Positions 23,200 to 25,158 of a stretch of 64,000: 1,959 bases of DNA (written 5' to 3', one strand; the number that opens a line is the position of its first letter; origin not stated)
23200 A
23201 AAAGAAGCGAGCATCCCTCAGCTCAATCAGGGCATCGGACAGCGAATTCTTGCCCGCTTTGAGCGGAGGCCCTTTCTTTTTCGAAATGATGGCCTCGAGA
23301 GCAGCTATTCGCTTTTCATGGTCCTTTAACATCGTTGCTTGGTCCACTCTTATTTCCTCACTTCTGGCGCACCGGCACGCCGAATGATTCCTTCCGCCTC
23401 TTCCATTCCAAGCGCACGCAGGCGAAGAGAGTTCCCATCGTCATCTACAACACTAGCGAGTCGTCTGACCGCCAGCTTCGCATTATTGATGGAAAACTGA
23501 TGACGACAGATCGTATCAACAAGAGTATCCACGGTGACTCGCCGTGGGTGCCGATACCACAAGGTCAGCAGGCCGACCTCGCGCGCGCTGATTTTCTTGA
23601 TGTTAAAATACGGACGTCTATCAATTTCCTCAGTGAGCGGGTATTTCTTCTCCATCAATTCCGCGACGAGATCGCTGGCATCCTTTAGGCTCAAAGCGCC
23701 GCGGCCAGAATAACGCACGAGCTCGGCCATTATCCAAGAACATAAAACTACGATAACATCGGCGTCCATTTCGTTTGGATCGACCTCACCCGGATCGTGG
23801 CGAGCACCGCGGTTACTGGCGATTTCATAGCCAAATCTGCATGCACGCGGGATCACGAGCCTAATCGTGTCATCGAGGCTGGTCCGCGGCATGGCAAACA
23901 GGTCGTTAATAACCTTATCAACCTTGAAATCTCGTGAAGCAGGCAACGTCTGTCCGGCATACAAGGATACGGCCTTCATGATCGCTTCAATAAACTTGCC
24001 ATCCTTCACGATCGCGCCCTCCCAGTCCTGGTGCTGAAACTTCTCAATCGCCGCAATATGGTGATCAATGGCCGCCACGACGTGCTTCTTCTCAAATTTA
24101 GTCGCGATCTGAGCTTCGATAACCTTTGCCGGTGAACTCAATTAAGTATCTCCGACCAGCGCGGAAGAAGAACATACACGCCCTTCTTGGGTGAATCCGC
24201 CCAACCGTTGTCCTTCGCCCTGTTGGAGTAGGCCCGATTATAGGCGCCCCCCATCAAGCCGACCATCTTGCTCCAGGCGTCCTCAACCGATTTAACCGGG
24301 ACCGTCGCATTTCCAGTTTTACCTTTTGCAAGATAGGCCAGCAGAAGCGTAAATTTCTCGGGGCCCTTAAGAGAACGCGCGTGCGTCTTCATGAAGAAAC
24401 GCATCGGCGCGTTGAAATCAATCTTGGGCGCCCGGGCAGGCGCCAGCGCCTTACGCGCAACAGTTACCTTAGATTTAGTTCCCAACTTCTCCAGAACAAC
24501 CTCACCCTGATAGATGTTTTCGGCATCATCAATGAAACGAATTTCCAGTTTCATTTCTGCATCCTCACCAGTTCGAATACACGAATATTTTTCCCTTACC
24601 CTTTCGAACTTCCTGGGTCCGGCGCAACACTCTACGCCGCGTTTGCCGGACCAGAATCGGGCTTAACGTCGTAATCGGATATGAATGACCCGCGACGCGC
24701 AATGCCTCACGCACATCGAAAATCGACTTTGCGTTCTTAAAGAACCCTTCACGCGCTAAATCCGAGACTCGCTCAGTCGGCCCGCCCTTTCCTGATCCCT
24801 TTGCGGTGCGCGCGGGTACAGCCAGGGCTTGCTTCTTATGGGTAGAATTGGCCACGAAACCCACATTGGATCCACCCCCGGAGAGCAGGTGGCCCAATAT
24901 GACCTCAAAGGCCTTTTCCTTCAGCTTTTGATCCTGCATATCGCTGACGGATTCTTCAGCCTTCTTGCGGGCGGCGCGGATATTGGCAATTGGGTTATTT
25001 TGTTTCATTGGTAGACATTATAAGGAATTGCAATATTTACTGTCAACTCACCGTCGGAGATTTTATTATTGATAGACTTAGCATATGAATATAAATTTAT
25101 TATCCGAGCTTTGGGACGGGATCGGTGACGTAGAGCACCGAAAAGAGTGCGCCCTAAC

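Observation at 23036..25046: Leaderless four-gene cassette of unknown function: three paralogous small basic proteins plus a 263-aa protein, under a perfect consensus promoter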

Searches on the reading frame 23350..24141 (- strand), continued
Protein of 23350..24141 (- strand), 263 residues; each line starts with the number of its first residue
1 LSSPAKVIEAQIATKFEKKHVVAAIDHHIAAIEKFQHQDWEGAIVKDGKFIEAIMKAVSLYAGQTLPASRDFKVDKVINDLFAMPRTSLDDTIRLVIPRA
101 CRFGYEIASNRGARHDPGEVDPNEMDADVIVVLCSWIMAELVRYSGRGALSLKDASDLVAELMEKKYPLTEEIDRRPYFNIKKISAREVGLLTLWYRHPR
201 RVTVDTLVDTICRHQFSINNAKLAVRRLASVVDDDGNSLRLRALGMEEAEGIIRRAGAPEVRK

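Call 85: search_solved_structures(query=A7, max_evalue=10, show_alignments=2)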
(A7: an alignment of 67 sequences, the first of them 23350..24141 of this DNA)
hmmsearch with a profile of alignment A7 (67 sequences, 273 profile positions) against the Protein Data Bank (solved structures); distinct sequences matched with E-value up to 10: 11.
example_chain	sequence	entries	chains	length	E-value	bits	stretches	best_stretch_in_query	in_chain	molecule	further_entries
5xyi_T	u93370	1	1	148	0.031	16.6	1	187-252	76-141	Ribosomal protein S19e, putative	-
2x4h_A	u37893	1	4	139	0.038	16.3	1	183-256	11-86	HYPOTHETICAL PROTEIN SSO2273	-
3hrs_A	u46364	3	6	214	0.17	14.2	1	195-257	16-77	Metalloregulator ScaR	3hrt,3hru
1dpu_A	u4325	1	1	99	0.71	12.1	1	173-237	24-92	REPLICATION PROTEIN A (RPA32) C-TERMINAL DOMAIN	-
9e71_BU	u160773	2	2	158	0.74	12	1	216-258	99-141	Small ribosomal subunit protein eS19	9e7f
7ne9_AAA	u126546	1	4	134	0.75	12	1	181-232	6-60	Ferric uptake regulator family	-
8q7z_As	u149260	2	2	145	0.78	12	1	203-256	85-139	40S ribosomal protein S19 | Ribosomal protein eS19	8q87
1z1d_A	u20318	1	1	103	0.79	11.9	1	173-237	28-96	Replication protein A 32 kDa subunit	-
4mqv_A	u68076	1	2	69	0.86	11.8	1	184-238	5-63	Replication protein A 32 kDa subunit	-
4tyx_A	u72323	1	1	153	0.97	11.6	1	187-266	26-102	Myoglobin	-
4ou0_A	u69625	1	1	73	0.98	11.6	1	184-238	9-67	Replication protein A 32 kDa subunit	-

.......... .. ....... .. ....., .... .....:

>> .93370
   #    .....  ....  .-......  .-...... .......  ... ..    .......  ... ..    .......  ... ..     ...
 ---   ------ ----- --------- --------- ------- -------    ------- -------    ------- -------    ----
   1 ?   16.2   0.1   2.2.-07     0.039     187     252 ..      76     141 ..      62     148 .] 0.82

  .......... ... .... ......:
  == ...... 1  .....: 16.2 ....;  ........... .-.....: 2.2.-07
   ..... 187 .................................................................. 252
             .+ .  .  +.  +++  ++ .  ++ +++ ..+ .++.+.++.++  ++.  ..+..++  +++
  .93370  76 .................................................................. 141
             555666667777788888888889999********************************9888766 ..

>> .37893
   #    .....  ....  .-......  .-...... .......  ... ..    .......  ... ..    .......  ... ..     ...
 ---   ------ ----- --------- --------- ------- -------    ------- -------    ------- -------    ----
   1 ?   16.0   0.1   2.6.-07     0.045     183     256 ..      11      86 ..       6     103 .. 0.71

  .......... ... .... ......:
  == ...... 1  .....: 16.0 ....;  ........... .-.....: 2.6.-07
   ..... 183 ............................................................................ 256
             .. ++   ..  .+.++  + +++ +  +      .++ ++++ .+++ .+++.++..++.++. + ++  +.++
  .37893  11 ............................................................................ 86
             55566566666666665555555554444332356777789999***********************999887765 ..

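Call 94: fold_search(model_id=the predicted structure, library=pdb)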
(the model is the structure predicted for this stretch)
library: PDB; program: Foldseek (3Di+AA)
matches with E <= 10: 466; with E <= 0.001: 0
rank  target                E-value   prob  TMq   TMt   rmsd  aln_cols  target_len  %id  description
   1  5zyr_A                2.7e-01  1.00  0.23  0.20   3.1        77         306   18  Crystal structure of the reductase (C1) component of p-hydroxyphenylacetate 3-hydroxylase (HPAH) from Acinetobacter ba (released 2019-06-05)
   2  1ufb_A                3.0e-01  0.98  0.31  0.55   5.6       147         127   15  Crystal structure of TT1696 from Thermus thermophilus HB8 (released 2003-11-28)
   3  3eco_B                3.2e-01  1.00  0.22  0.43   2.3        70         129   13  Crystal structure of MepR, a transcription regulator of the Staphylococcus aureus multidrug efflux pump MepA (released 2009-02-10)
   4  5hsm                  3.6e-01  1.00  0.22  0.40   3.0        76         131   20  CRYSTAL STRUCTURE OF MYCOBACTERIUM TUBERCULOSIS MARR FAMILY PROTEIN RV2887 (released 2017-02-01)
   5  2hsb                  4.0e-01  0.92  0.29  0.53   6.9       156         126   10  Crystal structure of a hepn domain containing protein (af_0298) from archaeoglobus fulgidus at 1.95 A resolution (released 2006-08-15)
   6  8eju_A                4.2e-01  0.99  0.21  0.21   3.7        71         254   10  The crystal structure of Pseudomonas putida PcaR (released 2024-03-20)
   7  8eju_B                4.8e-01  0.97  0.21  0.21   3.6        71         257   13  The crystal structure of Pseudomonas putida PcaR (released 2024-03-20)
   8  4l9j_B                5.0e-01  0.98  0.20  0.36   4.6        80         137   14  Crystal structure of S. aureus MepR in DNA-binding conformation (released 2013-09-11)
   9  5nbc_A                5.2e-01  0.97  0.19  0.35   4.0        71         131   13  Structure of Prokaryotic Transcription Factors (released 2018-05-16)
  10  5zc2_B                5.5e-01  0.99  0.23  0.20   2.5        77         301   18  Acinetobacter baumannii p-hydroxyphenylacetate 3-hydroxylase (HPAH), reductase component (C1) (released 2018-08-08)
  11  5nhk_B                5.5e-01  0.97  0.19  0.34   4.0        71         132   13  Structure of Ferric uptake regulator from francisella tularensis with Iron (released 2018-05-16)
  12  8sbf_B                5.7e-01  0.90  0.20  0.18   4.1        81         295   20  Full-length structure of the LysR-type transcriptional regulator, ACIAD0746, from Acinetobacter baylyi (released 2024-04-17)
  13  5yhx_H                5.7e-01  0.84  0.22  0.38   8.0       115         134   14  Structure of Lactococcus lactis ZitR, wild type (released 2017-12-06)
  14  8b9x_A                5.7e-01  0.38  0.17  0.17  15.4       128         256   16  Chimeric protein of human UFM1 E3 ligase, UFL1, and DDRGK1 (released 2023-10-25)
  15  22oz_H                6.0e-01  0.98  0.23  0.35   3.7        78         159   17  Structural insights into HpaR-mediated recognition of hrpX and hrpG in Xanthomonas campestris pv. campestris (released 2026-03-11)
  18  1o3u                  6.3e-01  0.97  0.32  0.62   4.6       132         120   14  Crystal structure of an hepn domain protein (tm0613) from thermotoga maritima at 1.75 A resolution (released 2003-04-22)
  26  3o10_C                7.2e-01  0.96  0.33  0.59   6.2       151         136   11  Crystal structure of the HEPN domain from human sacsin (released 2011-03-30)
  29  3o10_A                8.3e-01  0.93  0.33  0.58   7.5       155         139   12  Crystal structure of the HEPN domain from human sacsin (released 2011-03-30)
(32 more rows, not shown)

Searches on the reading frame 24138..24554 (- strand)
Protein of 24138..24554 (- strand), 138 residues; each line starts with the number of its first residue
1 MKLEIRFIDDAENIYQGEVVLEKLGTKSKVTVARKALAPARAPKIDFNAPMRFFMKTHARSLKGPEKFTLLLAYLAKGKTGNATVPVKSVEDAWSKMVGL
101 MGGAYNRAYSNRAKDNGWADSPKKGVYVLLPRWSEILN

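Call 3: search_protein_families(library=pfam, proteins=[window:24138-24554:-], max_evalue=1)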
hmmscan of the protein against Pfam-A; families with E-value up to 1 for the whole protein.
window:24138-24554:- (138 aa): 0 families

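Call 4: search_protein_families(library=padloc, proteins=[window:24138-24554:-], max_evalue=1)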
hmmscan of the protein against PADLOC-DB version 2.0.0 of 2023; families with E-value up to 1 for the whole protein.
window:24138-24554:- (138 aa): 0 families

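Call 5: search_protein_families(library=ncbifam, proteins=[window:24138-24554:-], max_evalue=1)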
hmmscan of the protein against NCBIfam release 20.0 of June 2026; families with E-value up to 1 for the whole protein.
window:24138-24554:- (138 aa): 0 families

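Call 6: search_protein_families(library=phrogs, proteins=[window:24138-24554:-], max_evalue=1)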
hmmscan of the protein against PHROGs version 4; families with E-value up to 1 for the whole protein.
window:24138-24554:- (138 aa): 0 families

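Call 40: search_solved_structures(query=A2, max_evalue=10)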
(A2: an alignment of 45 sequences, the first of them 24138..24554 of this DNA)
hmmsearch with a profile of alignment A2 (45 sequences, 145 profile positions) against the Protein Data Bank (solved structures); distinct sequences matched with E-value up to 10: 0.

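Call 43: find_homologous_proteins(query=window:24138-24554:-)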
Query window:24138-24554:- (138 aa): 2 proteins with E <= 0.001 among 23 candidates.
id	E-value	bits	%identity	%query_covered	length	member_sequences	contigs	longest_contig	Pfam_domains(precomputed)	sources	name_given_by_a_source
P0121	1.5e-85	302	100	100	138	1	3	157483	-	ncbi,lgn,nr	ncbi:MAG: hypothetical protein HYT79_05195 [Elusimicrobia bacterium]|nr:hypothetical protein [Elusim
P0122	5.7e-21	93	51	67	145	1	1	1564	-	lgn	-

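Call 44: find_homologous_proteins(query=A2)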
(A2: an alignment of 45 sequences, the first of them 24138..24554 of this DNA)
Query A2 (45 sequences) (138 aa, profile of the alignment): 459 proteins with E <= 0.001 among 2652 candidates; the best 120 are listed.
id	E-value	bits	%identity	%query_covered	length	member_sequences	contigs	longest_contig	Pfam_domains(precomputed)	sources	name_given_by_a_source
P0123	1.4e-48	183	45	100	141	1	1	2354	-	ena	-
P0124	1.0e-47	180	45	100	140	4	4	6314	-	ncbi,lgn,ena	-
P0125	1.2e-47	180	41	99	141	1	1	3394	-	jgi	jgi:hypothetical protein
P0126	2.0e-47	179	45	100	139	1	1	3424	-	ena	-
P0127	2.1e-47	179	45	100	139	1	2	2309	-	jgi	jgi:hypothetical protein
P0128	2.5e-47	179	47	100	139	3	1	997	-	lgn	-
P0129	2.6e-47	179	49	70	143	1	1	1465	-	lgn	-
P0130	2.7e-47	178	41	99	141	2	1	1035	-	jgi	-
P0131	6.0e-47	177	44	100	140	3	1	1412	-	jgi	-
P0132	6.7e-47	177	41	100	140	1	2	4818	-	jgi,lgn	-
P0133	6.9e-47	177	45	99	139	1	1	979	-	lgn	-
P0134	9.6e-47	177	44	94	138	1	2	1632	-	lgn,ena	-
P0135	1.0e-46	177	42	100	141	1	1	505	-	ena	-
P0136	1.1e-46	176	43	100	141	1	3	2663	-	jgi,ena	-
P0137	1.3e-46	176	45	100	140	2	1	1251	-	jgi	jgi:hypothetical protein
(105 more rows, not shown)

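Call 49: predict_structure(alignment_id=A5)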
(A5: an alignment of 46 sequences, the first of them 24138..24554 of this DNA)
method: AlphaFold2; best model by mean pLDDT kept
length: 138 residues; sequences in the alignment: 46
mean_pLDDT: 84.2   pTM: 0.65
mean pLDDT of the five models: 84.2, 84.0, 80.4, 79.5, 76.9
residues with pLDDT >= 90: 81; 70-90: 35; 50-70: 8; < 50: 14
segments of 3 or more residues with pLDDT < 50: 27-40
pLDDT, mean of each block of 10 residues (from residue 1): 80 83 56 43 81 93 94 94 92 94 92 95 92 90
secondary structure, 60 per line:
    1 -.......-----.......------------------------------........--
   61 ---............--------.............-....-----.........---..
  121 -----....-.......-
elements in order: E2-8 E14-20 H51-58 H64-75 E84-86 H87-96 H98-101 H107-115 E126-129 H131-137

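Call 86: find_related_loci(query=A5, collection=metagenome_contigs, flank=3500)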
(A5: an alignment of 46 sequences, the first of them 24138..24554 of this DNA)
Query A5 (138 aa) in metagenome_contigs; peptide patterns used: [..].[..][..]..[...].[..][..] (x = any residue, [..] = any of these).
259 stretches matched a pattern; 215 encode a relative of the query (tblastn E <= 1e-3); the best 80 are kept; 80 distinct loci.
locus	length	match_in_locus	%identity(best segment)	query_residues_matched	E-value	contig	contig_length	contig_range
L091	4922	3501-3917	45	1-138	2e-37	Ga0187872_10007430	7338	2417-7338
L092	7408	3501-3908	49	1-138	7e-36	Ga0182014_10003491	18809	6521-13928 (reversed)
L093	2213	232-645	46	1-138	7e-35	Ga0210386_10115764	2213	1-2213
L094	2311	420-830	43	1-138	2e-34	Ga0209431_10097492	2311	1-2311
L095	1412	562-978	44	1-138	2e-34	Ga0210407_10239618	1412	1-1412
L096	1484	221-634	44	1-138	4e-34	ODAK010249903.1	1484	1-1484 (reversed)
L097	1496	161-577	44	1-138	5e-34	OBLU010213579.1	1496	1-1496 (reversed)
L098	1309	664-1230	55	40-137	6e-34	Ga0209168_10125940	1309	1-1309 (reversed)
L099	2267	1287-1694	46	1-138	1e-33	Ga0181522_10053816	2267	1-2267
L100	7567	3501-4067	56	40-137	2e-33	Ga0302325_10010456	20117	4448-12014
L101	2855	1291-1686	45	1-136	3e-33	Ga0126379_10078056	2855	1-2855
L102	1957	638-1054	44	1-138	3e-33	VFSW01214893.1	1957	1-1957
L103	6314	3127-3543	44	1-138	1e-32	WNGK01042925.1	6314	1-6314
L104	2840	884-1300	44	1-138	1e-32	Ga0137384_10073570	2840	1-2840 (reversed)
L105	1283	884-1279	46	1-131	1e-33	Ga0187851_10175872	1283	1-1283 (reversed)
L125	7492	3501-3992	48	44-138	5e-27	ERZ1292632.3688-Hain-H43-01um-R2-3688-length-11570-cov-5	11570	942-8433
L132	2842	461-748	44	41-137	1e-25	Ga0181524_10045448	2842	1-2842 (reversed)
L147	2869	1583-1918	46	28-138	2e-24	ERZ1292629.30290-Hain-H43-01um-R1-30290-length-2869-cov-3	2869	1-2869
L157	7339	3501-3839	43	26-138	1e-23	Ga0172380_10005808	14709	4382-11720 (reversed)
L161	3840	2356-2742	41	19-138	2e-23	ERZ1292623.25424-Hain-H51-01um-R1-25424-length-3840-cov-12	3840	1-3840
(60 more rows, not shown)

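Call 87: find_related_loci(query=A5, collection=viral_contigs, flank=6000)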
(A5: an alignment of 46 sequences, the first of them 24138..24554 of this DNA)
Query A5 (138 aa) in viral_contigs; peptide patterns used: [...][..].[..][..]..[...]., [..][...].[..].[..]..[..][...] (x = any residue, [..] = any of these).
32 stretches matched a pattern, but none encodes a relative of the query by tblastn (E <= 1e-3).

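Call 90: search_protein_families(library=pfam, proteins=[L100:3813-4559:+, L125:3789-4499:+, L132:767-1516:+, L147:1924-2709:+, L157:3821-4633:+, L161:2724-3533:+, L094:1437-2261:+, L101:1794-2258:+, L101:2279-2815:+], max_evalue=0.1)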
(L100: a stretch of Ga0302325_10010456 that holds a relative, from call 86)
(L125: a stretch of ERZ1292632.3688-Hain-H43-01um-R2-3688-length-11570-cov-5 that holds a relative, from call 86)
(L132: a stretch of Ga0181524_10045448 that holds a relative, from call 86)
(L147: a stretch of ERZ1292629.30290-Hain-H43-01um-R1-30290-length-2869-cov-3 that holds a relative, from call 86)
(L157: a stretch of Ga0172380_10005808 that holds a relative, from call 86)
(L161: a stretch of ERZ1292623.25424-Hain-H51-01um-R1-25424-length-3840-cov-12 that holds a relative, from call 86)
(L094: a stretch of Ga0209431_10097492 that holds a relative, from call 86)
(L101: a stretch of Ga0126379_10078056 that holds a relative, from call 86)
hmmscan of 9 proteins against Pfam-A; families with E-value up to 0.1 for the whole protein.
L100:3813-4559:+ (249 aa): 0 families

L125:3789-4499:+ (237 aa): 1 family
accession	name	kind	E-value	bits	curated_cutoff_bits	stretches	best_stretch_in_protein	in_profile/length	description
PF13091.12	PLDc_2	-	0.096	13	27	0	122-201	5-96/132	PLD-like domain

L132:767-1516:+ (250 aa): 0 families

L147:1924-2709:+ (262 aa): 1 family
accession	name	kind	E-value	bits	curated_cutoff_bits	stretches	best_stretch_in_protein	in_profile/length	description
PF16565.11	MIT_C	-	0.021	15.2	25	1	151-222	39-110/142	Phospholipase D-like domain at C-terminus of MIT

L157:3821-4633:+ (271 aa): 0 families

L161:2724-3533:+ (270 aa): 1 family
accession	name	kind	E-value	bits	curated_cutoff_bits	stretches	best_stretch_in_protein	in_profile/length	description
PF16565.11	MIT_C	-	0.04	14.3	25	1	159-227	39-107/142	Phospholipase D-like domain at C-terminus of MIT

L094:1437-2261:+ (275 aa): 0 families

L101:1794-2258:+ (155 aa): 1 family
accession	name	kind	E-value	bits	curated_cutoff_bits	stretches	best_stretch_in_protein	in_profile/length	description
PF13463.12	HTH_27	-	0.038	14.7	22.2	1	105-144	27-68/68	Winged helix DNA-binding domain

L101:2279-2815:+ (179 aa): 0 families

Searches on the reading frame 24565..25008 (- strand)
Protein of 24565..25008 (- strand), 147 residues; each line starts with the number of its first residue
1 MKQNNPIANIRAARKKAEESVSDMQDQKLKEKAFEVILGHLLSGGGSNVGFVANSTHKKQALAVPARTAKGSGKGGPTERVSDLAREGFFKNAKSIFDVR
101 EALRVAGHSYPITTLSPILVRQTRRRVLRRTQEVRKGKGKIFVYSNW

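Call 3: search_protein_families(library=pfam, proteins=[window:24565-25008:-], max_evalue=1)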
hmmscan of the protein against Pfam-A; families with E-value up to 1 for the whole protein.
window:24565-25008:- (147 aa): 0 families

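Call 4: search_protein_families(library=padloc, proteins=[window:24565-25008:-], max_evalue=1)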
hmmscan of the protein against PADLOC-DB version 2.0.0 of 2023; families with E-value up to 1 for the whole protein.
window:24565-25008:- (147 aa): 0 families

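Call 5: search_protein_families(library=ncbifam, proteins=[window:24565-25008:-], max_evalue=1)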
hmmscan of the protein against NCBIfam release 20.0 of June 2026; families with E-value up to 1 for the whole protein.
window:24565-25008:- (147 aa): 0 families

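Call 6: search_protein_families(library=phrogs, proteins=[window:24565-25008:-], max_evalue=1)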
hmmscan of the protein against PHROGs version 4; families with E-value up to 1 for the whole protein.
window:24565-25008:- (147 aa): 0 families

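Call 41: search_solved_structures(query=A3, max_evalue=10)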
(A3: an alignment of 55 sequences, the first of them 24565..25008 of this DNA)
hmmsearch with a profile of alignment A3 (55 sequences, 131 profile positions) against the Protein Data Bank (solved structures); distinct sequences matched with E-value up to 10: 5.
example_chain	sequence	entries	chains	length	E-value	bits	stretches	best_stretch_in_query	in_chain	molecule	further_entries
7udj_H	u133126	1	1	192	0.33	14.4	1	9-61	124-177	De novo designed helical repeat protein RPB_PEW3_R4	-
1j22_A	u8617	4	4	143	0.53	13.7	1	55-86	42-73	ATP-dependent RNA helicase, putative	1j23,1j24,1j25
5gi4_A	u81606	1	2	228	0.74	13.3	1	84-122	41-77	ATP-dependent RNA helicase DeaD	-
2fu2_A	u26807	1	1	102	1.4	12.4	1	62-109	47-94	Hypothetical protein SPy2152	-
2dnx_A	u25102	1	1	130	3.4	11.1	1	15-72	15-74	Syntaxin-12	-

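Call 47: search_protein_families(library=pfam, alignment_id=A3, max_evalue=0.01)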
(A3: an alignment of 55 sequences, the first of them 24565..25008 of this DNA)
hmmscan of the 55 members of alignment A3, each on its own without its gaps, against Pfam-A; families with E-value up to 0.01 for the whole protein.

A. member 1, window:24565-25008:- (147 aa): 0 families

B. families by the number of members that match (of 55 scanned): 1 family
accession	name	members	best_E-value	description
PF22797.1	SlpA_D2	2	0.0007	SlpA domain II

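Call 83: search_protein_families(library=pfam, alignment_id=A3, max_evalue=1)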
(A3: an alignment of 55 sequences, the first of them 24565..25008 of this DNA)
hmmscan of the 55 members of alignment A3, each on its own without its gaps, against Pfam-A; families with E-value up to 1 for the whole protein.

A. member 1, window:24565-25008:- (147 aa): 0 families

B. families by the number of members that match (of 55 scanned): 26 families (the first 25 are shown)
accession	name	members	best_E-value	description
PF22797.1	SlpA_D2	5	0.0007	SlpA domain II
PF13828.11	DUF4190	5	0.071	Domain of unknown function (DUF4190)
PF13113.11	DUF3970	4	0.021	Protein of unknown function (DUF3970)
PF14544.11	DUF4443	2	0.011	Domain of unknown function (DUF4443)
PF09840.14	DUF2067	2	0.013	Uncharacterized protein conserved in archaea (DUF2067)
PF11848.13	DUF3368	2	0.027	Domain of unknown function (DUF3368)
PF03965.22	Penicillinase_R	2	0.042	Penicillinase repressor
PF18367.6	Rv2175c_C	2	0.074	Rv2175c C-terminal domain of unknown function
PF13309.12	HTH_22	1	0.018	HTH domain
PF09894.15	MJ0548_N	1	0.048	Connectase MJ0548-like, N-terminal domain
PF01910.22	Thiamine_BP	1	0.057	Thiamine-binding protein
PF16326.10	ABC_tran_CTD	1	0.062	ABC transporter C-terminal domain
PF20446.3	ABC_N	1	0.068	ATPase of the ABC class N-terminal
PF06289.16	FlbD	1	0.07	Flagellar and Swarming motility proteins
PF10439.15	Bacteriocin_IIc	1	0.081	Bacteriocin class II with double-glycine leader peptide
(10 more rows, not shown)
